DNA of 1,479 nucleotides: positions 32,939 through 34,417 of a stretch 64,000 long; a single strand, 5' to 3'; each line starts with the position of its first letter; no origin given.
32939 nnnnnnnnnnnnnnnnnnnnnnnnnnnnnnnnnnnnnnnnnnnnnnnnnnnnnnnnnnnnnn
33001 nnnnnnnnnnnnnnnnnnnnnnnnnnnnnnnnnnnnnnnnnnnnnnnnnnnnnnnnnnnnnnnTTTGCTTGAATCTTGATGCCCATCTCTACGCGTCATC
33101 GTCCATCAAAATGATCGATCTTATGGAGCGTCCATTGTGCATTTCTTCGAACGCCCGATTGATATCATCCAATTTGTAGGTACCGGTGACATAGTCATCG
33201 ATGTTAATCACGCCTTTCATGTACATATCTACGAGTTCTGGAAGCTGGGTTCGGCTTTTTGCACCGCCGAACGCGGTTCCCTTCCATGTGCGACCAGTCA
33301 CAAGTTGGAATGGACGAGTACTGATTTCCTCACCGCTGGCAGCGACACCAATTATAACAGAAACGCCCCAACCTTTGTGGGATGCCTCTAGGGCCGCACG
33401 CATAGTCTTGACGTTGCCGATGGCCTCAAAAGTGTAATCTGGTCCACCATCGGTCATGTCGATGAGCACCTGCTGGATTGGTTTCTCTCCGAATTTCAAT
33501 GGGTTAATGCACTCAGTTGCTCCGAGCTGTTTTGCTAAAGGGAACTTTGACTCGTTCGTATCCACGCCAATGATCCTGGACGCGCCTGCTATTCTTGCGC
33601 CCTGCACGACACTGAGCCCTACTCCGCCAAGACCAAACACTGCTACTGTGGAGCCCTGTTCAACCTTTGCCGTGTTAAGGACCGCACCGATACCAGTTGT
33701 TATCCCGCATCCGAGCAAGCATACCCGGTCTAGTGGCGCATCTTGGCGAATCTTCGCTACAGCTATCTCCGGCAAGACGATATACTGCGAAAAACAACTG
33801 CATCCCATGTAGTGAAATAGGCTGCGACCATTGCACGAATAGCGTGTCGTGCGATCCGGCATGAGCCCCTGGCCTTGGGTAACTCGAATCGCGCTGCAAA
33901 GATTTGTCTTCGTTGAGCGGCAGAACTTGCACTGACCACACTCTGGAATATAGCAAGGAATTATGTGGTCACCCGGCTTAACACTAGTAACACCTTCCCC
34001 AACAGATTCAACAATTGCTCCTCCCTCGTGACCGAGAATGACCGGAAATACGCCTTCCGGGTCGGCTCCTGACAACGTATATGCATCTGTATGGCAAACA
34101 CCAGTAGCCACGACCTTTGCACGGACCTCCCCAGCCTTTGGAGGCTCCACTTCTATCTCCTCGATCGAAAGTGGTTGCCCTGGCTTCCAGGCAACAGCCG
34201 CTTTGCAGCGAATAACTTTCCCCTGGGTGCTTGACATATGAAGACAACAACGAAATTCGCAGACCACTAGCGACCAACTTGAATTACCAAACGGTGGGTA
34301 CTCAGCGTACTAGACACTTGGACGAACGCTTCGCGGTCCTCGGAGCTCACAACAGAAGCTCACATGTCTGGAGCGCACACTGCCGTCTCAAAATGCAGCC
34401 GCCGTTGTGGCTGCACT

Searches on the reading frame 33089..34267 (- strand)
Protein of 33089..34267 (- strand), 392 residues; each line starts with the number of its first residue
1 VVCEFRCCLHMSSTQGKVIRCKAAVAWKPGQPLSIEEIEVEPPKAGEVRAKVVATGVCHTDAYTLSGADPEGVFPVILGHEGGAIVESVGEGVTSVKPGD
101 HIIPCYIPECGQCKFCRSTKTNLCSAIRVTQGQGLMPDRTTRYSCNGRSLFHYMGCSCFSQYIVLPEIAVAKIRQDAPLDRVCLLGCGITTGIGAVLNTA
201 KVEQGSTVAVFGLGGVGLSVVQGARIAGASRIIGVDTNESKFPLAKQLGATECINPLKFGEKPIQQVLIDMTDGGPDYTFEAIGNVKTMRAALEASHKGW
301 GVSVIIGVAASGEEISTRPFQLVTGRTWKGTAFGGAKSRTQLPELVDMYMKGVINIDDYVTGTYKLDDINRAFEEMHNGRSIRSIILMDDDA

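Call 15: search_protein_families(library=pfam, proteins=[window:33089-34267:-], max_evalue=0.00001)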
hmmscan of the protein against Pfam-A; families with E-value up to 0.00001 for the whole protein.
window:33089-34267:- (392 aa): 2 families
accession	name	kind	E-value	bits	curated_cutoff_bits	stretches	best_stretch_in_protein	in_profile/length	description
PF00107.32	ADH_zinc_N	-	5.3e-26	91.5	31.8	1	215-348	1-126/129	Zinc-binding dehydrogenase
PF08240.17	ADH_N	-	1e-17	64.7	23.5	1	45-173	2-102/104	Alcohol dehydrogenase GroES-like domain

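Call 20: list_cluster_members(proteins=[P0006, P0015, P0003, P0007, window:33089-34267:-, window:27215-30820:-])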
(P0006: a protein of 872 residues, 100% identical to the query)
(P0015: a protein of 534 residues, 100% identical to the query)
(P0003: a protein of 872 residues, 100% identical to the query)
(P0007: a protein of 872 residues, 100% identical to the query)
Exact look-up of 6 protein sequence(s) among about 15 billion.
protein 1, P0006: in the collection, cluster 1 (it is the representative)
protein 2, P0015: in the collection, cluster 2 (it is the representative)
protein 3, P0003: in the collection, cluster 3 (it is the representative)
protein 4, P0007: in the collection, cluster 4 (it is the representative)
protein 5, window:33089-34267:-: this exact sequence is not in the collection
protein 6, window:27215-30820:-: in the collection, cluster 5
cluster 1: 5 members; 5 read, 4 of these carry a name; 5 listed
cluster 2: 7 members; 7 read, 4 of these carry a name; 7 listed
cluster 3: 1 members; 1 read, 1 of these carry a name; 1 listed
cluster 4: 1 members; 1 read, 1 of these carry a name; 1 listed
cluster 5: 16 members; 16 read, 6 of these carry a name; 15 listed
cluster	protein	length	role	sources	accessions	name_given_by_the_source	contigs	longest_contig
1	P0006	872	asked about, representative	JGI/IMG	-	hypothetical protein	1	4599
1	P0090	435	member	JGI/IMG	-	hypothetical protein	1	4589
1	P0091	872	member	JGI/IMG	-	hypothetical protein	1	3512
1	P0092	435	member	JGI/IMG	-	hypothetical protein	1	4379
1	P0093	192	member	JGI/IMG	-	-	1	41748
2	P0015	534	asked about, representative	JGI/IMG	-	hypothetical protein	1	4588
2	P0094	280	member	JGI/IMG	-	hypothetical protein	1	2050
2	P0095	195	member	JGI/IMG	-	hypothetical protein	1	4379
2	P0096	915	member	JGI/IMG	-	hypothetical protein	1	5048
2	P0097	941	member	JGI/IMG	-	-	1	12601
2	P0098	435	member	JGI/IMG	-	-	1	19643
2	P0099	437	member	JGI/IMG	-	-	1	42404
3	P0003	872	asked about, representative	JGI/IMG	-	hypothetical protein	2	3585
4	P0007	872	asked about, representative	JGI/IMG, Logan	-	hypothetical protein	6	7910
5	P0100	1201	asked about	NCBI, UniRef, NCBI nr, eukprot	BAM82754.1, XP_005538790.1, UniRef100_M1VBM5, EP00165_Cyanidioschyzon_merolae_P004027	hypothetical protein CYME_CMS123C [Cyanidioschyzon merolae strain 10D] | Uncharacterized protein n=1 Tax=Cyanidioschyzon merolae (strain NIES-3377 / 10D) ... | XP_005538790.1 hypothetical protein CYME_CMS123C [Cyanidioschyzon merolae strain 10D]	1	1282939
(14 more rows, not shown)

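Call 51: list_cluster_members(proteins=[window:33089-34237:-, window:39623-39925:+, window:40321-40536:-, window:40993-41298:+, window:41367-41606:-, window:39526-39744:+])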
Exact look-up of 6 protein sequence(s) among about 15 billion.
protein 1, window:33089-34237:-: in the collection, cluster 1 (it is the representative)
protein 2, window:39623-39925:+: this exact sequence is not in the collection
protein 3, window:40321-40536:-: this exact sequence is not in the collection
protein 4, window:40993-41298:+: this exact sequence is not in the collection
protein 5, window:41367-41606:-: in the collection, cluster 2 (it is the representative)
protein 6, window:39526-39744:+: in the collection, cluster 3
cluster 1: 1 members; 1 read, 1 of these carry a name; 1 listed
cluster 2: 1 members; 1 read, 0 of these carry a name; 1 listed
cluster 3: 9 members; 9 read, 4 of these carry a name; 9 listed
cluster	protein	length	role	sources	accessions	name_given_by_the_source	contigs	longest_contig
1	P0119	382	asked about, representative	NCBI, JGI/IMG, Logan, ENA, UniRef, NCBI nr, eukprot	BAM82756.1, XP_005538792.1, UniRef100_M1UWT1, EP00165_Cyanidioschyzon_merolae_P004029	alcohol dehydrogenase class III [Cyanidioschyzon merolae strain 10D] | S-(hydroxymethyl)glutathione dehydrogenase/alcohol dehydrogenase | Alcohol dehydrogenase class III n=1 Tax=Cyanidioschyzon merolae (strain NIES-3377 / 10D) ...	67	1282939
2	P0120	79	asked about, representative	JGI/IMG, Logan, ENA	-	-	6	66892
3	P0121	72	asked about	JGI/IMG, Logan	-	hypothetical protein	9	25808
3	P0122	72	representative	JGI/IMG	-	hypothetical protein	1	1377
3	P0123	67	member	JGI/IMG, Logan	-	hypothetical protein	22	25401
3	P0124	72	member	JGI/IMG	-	hypothetical protein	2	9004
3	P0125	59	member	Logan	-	-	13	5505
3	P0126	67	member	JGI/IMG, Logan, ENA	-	-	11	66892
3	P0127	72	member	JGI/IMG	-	-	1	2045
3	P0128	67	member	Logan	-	-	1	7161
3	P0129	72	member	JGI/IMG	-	-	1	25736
